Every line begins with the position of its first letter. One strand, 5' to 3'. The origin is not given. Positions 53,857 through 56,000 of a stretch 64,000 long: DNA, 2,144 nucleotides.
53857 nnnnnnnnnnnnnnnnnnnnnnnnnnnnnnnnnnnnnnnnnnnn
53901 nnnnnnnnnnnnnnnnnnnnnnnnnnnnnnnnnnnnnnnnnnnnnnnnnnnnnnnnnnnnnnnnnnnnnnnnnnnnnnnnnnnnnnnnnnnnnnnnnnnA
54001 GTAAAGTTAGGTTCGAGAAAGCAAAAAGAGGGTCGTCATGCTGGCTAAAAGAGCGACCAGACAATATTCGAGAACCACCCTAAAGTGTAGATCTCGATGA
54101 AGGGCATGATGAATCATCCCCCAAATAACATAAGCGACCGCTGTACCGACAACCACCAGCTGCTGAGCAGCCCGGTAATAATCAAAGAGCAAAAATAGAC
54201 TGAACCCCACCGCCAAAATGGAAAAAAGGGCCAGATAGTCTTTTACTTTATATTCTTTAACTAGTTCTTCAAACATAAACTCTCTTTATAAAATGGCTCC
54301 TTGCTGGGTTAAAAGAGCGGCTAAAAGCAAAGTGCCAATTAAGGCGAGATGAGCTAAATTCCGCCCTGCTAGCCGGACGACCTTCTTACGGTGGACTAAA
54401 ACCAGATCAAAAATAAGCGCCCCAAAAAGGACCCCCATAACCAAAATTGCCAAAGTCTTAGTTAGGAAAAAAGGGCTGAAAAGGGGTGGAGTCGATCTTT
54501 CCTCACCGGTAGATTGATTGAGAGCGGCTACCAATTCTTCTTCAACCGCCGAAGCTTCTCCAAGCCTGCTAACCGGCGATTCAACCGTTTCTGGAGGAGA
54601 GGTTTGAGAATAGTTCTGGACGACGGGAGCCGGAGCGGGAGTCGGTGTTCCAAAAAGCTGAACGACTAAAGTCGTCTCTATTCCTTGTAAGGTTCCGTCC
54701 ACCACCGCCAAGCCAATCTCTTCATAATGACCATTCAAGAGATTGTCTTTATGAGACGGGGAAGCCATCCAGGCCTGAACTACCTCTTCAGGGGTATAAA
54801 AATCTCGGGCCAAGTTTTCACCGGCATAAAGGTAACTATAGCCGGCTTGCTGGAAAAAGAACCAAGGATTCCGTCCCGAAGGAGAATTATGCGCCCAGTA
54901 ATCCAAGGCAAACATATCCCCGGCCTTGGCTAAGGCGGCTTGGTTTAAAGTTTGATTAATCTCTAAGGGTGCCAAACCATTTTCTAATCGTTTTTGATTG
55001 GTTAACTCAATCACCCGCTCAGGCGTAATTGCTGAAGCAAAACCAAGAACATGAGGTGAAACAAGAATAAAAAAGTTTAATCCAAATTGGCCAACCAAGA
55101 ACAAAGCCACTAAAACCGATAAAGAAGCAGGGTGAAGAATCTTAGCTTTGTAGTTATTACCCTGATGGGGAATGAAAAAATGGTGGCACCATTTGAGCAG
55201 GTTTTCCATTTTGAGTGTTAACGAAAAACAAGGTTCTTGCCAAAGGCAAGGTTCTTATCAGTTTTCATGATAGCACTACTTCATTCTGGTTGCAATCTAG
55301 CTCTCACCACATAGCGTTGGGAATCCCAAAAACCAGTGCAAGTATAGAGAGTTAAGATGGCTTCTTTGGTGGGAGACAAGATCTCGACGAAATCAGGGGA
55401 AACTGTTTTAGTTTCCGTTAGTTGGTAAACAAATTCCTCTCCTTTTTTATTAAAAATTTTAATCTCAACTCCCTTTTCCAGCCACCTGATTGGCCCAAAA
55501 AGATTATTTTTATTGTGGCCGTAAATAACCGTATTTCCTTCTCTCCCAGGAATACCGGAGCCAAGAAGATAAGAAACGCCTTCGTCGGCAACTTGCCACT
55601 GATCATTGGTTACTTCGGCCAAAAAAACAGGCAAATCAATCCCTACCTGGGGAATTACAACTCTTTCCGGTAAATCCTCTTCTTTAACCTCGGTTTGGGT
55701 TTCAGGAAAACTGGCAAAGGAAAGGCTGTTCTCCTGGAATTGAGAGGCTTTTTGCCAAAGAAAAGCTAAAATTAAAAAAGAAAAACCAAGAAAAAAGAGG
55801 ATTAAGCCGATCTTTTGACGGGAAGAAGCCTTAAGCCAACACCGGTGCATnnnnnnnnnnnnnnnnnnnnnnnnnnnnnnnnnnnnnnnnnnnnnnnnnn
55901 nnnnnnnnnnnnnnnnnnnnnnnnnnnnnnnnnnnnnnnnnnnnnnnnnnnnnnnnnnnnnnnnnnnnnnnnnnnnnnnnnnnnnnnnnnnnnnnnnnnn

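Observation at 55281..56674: Sortase with an adjacent, overlapping LAxTG-type substrate carrying a Cys-rich Cx2C cluster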

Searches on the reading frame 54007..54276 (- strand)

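Call 3: search_protein_families(library=pfam, proteins=[window:54007-54276:-], max_evalue=0.01)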
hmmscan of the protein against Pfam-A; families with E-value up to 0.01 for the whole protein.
window:54007-54276:- (89 aa): 1 family
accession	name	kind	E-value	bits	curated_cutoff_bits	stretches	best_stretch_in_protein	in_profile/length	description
PF12263.13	DUF3611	-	0.007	16.7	27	1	10-40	49-79/175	Protein of unknown function (DUF3611)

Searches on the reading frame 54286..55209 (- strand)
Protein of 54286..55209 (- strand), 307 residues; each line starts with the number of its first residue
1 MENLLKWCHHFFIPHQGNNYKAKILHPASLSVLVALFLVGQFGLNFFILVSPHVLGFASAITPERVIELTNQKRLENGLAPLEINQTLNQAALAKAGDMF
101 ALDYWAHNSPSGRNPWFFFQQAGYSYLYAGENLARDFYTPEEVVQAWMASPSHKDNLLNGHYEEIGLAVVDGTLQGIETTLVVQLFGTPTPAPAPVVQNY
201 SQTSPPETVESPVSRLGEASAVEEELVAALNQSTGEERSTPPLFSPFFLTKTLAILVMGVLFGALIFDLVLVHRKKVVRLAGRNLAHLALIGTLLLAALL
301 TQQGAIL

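Call 3: search_protein_families(library=pfam, proteins=[window:54286-55209:-], max_evalue=0.01)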
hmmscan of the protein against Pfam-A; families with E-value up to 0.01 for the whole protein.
window:54286-55209:- (307 aa): 1 family
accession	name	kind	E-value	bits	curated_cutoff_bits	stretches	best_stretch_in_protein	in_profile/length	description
PF00188.32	CAP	-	2.7e-17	64.1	21.1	1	68-173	2-106/117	Cysteine-rich secretory protein family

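Call 4: search_protein_families(library=ncbifam, proteins=[window:54286-55209:-], max_evalue=0.01)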
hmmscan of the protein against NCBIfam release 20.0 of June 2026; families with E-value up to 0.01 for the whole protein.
window:54286-55209:- (307 aa): 2 families
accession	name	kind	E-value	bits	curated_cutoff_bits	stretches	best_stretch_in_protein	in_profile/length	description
TIGR02909.1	spore_YkwD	subfamily_domain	3.7e-32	110.9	171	1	64-186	6-125/127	uncharacterized protein, YkwD family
NF052539.1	DivAsocLipDalA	equivalog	6.9e-14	52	200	1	63-171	48-156/169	divisome-associated lipoprotein DalA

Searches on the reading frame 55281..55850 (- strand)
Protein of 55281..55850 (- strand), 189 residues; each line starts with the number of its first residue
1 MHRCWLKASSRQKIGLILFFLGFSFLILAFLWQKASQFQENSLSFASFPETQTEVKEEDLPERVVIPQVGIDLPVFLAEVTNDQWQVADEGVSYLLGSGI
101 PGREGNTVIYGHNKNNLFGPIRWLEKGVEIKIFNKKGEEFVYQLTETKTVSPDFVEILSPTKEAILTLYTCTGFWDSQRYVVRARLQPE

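Call 3: search_protein_families(library=pfam, proteins=[window:55281-55850:-], max_evalue=0.01)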
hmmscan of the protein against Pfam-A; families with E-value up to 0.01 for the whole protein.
window:55281-55850:- (189 aa): 1 family
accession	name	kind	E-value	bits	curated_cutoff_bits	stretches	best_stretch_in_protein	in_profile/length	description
PF04203.18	Sortase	-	4.7e-24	84.9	26.6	1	65-186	2-124/125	Sortase domain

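Call 4: search_protein_families(library=ncbifam, proteins=[window:55281-55850:-], max_evalue=0.01)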
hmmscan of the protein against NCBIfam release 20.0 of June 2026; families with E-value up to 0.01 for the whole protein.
window:55281-55850:- (189 aa): 7 families
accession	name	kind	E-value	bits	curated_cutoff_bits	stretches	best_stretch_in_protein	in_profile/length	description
TIGR01076.1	sortase_fam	subfamily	4.9e-13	49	39.35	1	64-184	3-125/136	sortase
NF033745.1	class_C_sortase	subfamily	5.6e-13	49.1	160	1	50-184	83-218/220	class C sortase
NF033747.1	class_E_sortase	subfamily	5e-12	46.1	160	1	47-187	57-206/211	class E sortase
NF058671.1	sortase_SrtD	exception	1.4e-11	44.5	140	1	44-185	47-186/187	class D sortase, LPxTATN-specific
NF033746.1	class_D_sortase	subfamily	2.4e-11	43.6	165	1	56-185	5-132/135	class D sortase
NF033748.1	class_F_sortase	subfamily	2.6e-09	36.9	166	1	57-179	7-141/155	class F sortase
TIGR03784.1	marine_sortase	equivalog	7.8e-08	32.1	158.25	1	93-183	79-173/174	class GN sortase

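Call 8: search_solved_structures(query=window:55281-55850:-, max_evalue=0.01, show_alignments=3)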
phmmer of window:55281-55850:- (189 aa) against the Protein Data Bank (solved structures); distinct sequences matched with E-value up to 0.01: 48.
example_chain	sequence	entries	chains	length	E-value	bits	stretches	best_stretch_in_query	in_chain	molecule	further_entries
3rcc_A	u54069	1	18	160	5.9e-09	38.9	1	55-187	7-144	Sortase SrtA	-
2kw8_A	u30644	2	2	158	6.4e-09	38.8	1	58-184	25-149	LPXTG-site transpeptidase family protein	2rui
8gmx_A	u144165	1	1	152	7.5e-09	38.6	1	59-185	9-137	Class C sortase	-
7s56_A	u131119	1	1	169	7.9e-09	38.5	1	56-187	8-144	Class A sortase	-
4d70_A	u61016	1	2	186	1.2e-08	38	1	48-186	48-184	SORTASE FAMILY PROTEIN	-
5hu4_A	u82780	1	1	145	2.4e-08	36.9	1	64-182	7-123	Cysteine protease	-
8t28_A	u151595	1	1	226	8.6e-08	35.1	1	40-175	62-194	Class C sortase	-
3o0p_A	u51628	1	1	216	9.3e-08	35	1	64-185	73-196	Sortase family protein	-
7s54_A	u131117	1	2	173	1.1e-07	34.8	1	56-187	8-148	Class A sortase, sortase A chimera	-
24rr_A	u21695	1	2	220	3.8e-07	33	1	64-185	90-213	Ebp pilus assembly class C sortase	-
2xwg_A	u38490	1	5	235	1.1e-06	31.5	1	58-182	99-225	SORTASE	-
8gr6_A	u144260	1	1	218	2.9e-06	30.1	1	63-186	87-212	Sortase-like protein, putative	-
7t8y_A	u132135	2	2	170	3.1e-06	30.1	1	62-188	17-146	Sortase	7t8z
4tqx_A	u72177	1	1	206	3.1e-06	30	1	63-184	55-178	Sortase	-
3fn5_A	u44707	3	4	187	3.5e-06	29.9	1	62-188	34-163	Sortase A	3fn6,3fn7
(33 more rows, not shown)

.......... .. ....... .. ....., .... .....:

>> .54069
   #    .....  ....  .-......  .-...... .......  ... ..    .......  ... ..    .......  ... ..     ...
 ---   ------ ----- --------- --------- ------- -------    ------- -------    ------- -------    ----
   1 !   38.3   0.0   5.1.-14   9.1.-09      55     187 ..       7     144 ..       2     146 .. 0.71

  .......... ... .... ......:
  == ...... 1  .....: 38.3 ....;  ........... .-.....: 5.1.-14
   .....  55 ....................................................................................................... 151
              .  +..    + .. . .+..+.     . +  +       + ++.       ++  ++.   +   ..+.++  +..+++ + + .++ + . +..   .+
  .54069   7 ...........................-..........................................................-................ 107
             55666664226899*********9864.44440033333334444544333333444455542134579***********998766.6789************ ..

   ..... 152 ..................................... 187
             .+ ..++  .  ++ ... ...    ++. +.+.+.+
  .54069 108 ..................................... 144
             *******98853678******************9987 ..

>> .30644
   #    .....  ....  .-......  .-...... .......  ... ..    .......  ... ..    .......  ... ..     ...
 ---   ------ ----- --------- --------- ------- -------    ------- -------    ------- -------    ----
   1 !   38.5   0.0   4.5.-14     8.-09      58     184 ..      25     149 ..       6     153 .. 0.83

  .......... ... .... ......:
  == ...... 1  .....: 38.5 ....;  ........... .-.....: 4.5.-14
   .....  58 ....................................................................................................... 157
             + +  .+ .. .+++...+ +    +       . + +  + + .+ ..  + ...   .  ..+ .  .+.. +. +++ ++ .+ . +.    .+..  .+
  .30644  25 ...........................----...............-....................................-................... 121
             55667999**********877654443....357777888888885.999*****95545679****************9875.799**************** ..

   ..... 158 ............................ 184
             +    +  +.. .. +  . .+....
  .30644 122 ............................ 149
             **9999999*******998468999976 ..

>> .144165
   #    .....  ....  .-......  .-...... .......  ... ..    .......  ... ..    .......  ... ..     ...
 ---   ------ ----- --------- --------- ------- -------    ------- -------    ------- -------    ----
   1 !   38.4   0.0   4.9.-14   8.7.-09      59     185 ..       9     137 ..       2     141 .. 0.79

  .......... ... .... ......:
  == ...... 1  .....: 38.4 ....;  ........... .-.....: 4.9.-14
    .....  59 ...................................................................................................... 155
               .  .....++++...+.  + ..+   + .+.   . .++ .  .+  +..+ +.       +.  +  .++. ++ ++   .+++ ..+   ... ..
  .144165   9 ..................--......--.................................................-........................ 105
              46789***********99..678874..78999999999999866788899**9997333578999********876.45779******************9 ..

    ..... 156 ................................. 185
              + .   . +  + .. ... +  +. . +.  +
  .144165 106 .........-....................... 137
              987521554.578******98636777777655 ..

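Call 11: list_cluster_members(proteins=[P0001, window:55281-55850:-, window:56732-58846:-])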
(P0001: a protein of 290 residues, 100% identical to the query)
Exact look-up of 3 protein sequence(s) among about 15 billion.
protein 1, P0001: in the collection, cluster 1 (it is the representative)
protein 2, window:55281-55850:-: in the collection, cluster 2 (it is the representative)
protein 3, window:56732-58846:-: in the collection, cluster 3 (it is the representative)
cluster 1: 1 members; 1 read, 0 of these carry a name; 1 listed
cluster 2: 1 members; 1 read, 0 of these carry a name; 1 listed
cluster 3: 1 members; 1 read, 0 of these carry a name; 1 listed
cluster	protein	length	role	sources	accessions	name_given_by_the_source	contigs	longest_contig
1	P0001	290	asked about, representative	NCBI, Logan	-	-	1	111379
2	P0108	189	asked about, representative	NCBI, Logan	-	-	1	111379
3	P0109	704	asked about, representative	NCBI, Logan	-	-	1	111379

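Call 17: find_homologous_proteins(query=window:55281-55850:-)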
Query window:55281-55850:- (189 aa): 201 proteins with E <= 0.001 among 295 candidates; the best 120 are listed.
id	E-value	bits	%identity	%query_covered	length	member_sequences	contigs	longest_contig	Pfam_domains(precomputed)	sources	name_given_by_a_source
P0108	3.3e-123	426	100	100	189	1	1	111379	PF04203.19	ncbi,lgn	-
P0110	8.1e-86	304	70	99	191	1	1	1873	PF04203.19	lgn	-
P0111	8.2e-76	272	66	100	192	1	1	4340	PF04203.19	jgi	jgi:LPXTG-site transpeptidase (sortase) family protein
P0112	1.4e-71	258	61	100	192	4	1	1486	PF04203.19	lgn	-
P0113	1.1e-70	255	64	100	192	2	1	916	PF04203.19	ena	-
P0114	3.6e-70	253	63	99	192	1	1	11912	PF04203.19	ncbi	-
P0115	4.2e-70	253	62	100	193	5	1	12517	PF04203.19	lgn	-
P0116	4.4e-70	253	59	100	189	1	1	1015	PF04203.19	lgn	-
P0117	1.5e-67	245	60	98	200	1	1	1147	PF04203.19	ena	-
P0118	1.8e-67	245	57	100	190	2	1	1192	PF04203.19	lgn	-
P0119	2.3e-67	244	60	97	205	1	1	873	PF04203.19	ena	-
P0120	2.3e-67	244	59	98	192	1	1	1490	PF04203.19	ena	-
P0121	3.2e-67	244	60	96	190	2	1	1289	PF04203.19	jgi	-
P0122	1.7e-66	241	59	100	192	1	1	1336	PF04203.19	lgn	-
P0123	2.6e-66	241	59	100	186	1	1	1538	PF04203.19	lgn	-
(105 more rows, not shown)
